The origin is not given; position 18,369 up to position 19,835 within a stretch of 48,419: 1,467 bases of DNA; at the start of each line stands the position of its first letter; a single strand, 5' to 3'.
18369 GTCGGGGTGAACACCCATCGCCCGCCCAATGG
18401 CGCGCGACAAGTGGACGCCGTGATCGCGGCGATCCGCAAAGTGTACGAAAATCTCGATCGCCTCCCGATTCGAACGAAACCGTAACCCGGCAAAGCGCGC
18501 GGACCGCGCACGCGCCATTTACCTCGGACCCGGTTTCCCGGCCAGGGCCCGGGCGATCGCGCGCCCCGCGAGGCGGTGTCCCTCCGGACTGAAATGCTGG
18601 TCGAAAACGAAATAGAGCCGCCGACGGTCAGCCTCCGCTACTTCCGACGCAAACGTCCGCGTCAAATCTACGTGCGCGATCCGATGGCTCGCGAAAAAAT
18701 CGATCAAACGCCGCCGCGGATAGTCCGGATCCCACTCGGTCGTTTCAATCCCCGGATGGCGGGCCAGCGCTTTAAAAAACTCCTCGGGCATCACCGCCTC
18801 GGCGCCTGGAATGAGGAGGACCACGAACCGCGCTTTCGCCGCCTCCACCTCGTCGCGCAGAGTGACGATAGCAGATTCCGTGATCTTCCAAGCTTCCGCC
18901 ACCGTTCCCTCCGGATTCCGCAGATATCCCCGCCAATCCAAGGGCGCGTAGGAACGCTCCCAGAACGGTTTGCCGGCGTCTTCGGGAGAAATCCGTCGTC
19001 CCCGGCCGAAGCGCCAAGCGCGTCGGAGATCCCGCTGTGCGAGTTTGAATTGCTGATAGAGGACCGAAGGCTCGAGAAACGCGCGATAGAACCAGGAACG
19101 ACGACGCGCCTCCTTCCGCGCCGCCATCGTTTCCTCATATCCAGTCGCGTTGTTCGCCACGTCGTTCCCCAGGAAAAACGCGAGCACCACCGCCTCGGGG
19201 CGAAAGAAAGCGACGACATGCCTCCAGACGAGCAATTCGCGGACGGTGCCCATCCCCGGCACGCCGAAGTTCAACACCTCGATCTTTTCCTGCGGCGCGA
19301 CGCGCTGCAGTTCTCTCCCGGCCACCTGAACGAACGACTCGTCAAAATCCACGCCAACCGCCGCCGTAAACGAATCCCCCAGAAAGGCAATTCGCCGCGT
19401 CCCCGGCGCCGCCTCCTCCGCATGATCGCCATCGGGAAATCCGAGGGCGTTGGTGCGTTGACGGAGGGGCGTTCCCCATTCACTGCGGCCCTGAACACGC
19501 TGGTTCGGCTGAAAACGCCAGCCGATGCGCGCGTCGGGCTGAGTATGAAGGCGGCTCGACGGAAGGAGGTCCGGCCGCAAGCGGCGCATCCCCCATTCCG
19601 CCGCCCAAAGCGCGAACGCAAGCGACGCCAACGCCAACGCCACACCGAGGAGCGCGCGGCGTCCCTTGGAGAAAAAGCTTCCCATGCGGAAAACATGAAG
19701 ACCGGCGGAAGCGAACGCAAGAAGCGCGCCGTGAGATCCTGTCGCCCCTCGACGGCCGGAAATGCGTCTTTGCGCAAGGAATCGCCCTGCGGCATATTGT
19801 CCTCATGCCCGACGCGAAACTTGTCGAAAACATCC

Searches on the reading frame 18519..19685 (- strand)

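Call 10: search_protein_families(library=pfam, proteins=[window:18519-19685:-], max_evalue=0.01)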
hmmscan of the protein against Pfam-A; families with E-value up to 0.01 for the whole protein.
window:18519-19685:- (388 aa): 4 families
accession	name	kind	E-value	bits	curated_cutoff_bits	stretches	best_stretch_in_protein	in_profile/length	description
PF13472.12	Lipase_GDSL_2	-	1.5e-07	32.5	32.9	1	101-372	1-178/178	GDSL-like Lipase/Acylhydrolase family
PF16822.11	ALGX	-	6.7e-05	23.1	26.5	1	325-385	76-134/268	SGNH hydrolase-like domain, acetyltransferase AlgX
PF00657.28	Lipase_GDSL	-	0.00012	22.7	23.6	0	99-180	1-93/208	GDSL-like Lipase/Acylhydrolase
PF19040.6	SGNH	-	0.0095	16.1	27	0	272-378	130-247/248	SGNH domain (fused to AT3 domains)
